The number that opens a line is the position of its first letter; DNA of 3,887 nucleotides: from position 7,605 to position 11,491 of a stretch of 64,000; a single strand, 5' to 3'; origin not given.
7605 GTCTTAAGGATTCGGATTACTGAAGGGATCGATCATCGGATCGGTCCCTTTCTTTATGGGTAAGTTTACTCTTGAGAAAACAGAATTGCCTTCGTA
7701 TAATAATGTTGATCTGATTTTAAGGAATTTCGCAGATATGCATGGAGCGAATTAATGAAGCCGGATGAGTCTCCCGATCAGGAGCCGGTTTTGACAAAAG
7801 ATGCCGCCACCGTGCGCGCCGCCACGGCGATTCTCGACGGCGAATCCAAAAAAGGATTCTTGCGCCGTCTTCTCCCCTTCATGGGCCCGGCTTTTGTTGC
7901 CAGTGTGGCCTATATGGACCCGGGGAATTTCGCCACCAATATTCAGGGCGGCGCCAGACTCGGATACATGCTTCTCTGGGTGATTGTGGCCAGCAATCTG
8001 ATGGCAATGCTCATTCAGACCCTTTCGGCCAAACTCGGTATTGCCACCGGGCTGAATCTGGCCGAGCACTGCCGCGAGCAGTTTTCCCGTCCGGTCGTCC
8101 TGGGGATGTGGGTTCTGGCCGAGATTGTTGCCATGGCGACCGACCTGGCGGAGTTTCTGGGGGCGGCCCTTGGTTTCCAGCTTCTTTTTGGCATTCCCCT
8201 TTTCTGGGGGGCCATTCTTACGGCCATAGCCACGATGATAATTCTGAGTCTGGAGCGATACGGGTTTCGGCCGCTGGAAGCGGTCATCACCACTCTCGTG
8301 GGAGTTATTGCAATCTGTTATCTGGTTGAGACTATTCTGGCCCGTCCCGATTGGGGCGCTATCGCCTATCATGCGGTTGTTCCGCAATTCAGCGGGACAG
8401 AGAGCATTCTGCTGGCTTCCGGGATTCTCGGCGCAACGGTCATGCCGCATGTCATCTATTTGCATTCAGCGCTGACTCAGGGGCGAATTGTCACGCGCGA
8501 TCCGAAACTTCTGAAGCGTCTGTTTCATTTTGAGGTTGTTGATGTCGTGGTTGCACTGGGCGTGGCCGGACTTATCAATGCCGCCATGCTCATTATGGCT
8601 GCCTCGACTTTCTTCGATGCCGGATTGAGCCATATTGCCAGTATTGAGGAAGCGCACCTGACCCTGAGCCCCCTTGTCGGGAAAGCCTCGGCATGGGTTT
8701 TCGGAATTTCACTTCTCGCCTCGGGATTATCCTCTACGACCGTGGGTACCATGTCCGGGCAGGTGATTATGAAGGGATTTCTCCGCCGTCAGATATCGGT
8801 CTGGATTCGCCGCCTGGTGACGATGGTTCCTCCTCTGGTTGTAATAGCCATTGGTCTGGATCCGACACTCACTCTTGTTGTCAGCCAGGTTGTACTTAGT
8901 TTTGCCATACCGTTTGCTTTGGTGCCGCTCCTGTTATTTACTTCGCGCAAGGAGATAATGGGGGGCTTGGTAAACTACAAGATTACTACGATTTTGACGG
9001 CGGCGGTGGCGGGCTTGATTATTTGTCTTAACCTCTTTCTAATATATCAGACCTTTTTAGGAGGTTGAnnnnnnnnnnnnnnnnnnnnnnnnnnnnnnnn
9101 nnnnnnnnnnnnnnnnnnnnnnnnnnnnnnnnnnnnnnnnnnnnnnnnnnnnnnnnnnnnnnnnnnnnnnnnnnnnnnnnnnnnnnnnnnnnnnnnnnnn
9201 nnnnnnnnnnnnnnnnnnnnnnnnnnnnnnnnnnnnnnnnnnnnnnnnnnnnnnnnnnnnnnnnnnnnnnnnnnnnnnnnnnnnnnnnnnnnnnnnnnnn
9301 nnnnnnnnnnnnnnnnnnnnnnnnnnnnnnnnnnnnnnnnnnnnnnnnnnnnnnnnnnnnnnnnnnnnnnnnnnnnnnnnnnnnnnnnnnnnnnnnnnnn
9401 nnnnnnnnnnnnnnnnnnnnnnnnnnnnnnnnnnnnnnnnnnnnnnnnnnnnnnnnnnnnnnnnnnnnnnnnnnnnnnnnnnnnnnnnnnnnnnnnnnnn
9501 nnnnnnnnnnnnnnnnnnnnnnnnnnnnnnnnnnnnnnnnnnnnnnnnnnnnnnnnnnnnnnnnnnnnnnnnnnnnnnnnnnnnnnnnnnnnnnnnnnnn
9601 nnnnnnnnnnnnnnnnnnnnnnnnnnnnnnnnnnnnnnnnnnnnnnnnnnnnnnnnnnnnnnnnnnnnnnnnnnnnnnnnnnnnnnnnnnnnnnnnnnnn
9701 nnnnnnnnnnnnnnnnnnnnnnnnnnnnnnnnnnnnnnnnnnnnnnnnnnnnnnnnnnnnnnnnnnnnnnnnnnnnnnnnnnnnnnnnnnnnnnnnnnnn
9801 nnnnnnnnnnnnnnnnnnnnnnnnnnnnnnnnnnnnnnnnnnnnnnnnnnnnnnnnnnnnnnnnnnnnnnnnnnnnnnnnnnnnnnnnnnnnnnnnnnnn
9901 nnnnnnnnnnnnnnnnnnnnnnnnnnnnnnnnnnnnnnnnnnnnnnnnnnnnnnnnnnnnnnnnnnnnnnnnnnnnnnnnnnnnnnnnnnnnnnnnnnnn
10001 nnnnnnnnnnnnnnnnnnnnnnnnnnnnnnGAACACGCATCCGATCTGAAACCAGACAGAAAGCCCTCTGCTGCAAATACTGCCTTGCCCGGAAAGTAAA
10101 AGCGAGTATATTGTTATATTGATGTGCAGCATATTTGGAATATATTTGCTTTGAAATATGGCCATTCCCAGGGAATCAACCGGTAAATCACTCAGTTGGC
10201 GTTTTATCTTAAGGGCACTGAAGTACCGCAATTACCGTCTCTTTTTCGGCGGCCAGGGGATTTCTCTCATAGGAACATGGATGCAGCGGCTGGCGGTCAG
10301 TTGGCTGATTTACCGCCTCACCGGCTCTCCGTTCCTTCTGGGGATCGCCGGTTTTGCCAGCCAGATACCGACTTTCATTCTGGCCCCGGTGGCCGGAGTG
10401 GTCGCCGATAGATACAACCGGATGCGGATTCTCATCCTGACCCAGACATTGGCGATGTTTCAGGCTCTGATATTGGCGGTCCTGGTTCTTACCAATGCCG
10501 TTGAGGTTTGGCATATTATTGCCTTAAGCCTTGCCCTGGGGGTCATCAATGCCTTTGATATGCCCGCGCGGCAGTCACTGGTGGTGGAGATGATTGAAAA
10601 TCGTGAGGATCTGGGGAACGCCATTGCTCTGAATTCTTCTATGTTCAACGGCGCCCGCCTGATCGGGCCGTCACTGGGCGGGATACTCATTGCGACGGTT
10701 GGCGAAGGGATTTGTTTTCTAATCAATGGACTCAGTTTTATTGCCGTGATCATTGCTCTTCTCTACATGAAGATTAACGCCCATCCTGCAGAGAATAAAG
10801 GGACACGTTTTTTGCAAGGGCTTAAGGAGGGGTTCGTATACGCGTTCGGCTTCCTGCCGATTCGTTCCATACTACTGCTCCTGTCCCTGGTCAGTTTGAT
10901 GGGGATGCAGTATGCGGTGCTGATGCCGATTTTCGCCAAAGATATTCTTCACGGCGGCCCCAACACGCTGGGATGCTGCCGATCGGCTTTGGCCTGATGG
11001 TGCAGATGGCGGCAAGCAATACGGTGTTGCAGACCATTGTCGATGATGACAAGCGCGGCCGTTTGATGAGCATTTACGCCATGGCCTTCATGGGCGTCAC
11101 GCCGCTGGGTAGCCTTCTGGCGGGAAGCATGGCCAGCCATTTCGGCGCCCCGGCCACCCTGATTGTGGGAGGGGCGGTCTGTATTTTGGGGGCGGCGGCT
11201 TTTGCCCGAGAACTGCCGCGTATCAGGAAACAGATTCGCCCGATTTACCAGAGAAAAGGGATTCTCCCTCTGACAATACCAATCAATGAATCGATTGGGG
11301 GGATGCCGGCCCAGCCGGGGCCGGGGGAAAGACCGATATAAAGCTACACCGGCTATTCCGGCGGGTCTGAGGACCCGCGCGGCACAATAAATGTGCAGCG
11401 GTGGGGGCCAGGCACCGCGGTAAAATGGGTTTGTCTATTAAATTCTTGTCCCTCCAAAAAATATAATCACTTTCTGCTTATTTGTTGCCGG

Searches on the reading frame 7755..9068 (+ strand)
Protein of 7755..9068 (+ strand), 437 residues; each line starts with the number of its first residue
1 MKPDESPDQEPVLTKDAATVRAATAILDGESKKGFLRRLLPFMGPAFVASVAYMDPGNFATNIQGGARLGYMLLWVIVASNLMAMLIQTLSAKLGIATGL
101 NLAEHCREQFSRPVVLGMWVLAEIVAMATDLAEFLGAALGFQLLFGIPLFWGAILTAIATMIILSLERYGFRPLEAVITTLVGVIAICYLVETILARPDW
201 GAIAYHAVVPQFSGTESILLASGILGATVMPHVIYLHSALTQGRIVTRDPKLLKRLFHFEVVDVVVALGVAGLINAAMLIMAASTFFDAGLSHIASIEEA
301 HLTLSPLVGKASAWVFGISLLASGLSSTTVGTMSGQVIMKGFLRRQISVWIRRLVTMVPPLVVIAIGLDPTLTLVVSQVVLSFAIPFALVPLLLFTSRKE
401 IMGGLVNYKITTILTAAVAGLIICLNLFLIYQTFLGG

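Call 18: search_protein_families(library=pfam, proteins=[window:7755-9068:+], max_evalue=0.001)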
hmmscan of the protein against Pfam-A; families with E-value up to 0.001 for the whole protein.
window:7755-9068:+ (437 aa): 1 family
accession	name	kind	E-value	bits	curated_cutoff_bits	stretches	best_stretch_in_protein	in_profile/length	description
PF01566.24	Nramp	-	2e-124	415.7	29.8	1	59-407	1-355/357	Natural resistance-associated macrophage protein-like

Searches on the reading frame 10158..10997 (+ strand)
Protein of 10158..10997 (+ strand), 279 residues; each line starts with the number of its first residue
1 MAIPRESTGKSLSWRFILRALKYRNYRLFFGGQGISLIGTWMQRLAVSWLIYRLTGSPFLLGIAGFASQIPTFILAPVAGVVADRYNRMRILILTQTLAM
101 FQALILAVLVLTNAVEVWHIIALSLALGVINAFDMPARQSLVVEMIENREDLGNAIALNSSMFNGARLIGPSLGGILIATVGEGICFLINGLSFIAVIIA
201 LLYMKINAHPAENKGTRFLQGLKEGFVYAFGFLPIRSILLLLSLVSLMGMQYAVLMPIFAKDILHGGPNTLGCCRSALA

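Call 18: search_protein_families(library=pfam, proteins=[window:10158-10997:+], max_evalue=0.001)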
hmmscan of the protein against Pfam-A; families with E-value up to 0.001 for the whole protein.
window:10158-10997:+ (279 aa): 2 families
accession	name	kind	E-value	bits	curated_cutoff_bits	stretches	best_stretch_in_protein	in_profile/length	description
PF05977.19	MFS_3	-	2.6e-45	155.3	27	1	25-275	11-260/524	Transmembrane secretion effector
PF07690.21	MFS_1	-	2.1e-22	80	33.4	1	30-265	2-233/347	Major Facilitator Superfamily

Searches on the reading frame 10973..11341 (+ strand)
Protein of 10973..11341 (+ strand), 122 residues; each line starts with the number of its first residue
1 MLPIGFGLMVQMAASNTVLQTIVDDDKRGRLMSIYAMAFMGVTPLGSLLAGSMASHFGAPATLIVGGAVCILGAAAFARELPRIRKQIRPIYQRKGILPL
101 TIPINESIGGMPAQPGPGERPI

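Call 18: search_protein_families(library=pfam, proteins=[window:10973-11341:+], max_evalue=0.001)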
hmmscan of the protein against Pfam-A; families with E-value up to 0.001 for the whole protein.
window:10973-11341:+ (122 aa): 2 families
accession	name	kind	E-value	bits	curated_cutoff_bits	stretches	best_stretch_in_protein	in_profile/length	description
PF07690.21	MFS_1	-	3.8e-11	42.9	33.4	1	5-93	96-184/347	Major Facilitator Superfamily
PF05977.19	MFS_3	-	1.4e-07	30.8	27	1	5-82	318-396/524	Transmembrane secretion effector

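Call 73: find_encoding_contigs(protein=window:10973-11341:+, flank=6000, max_places=6)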
Protein window:10973-11341:+ (122 aa): no gene with exactly this product is on record in the collection.
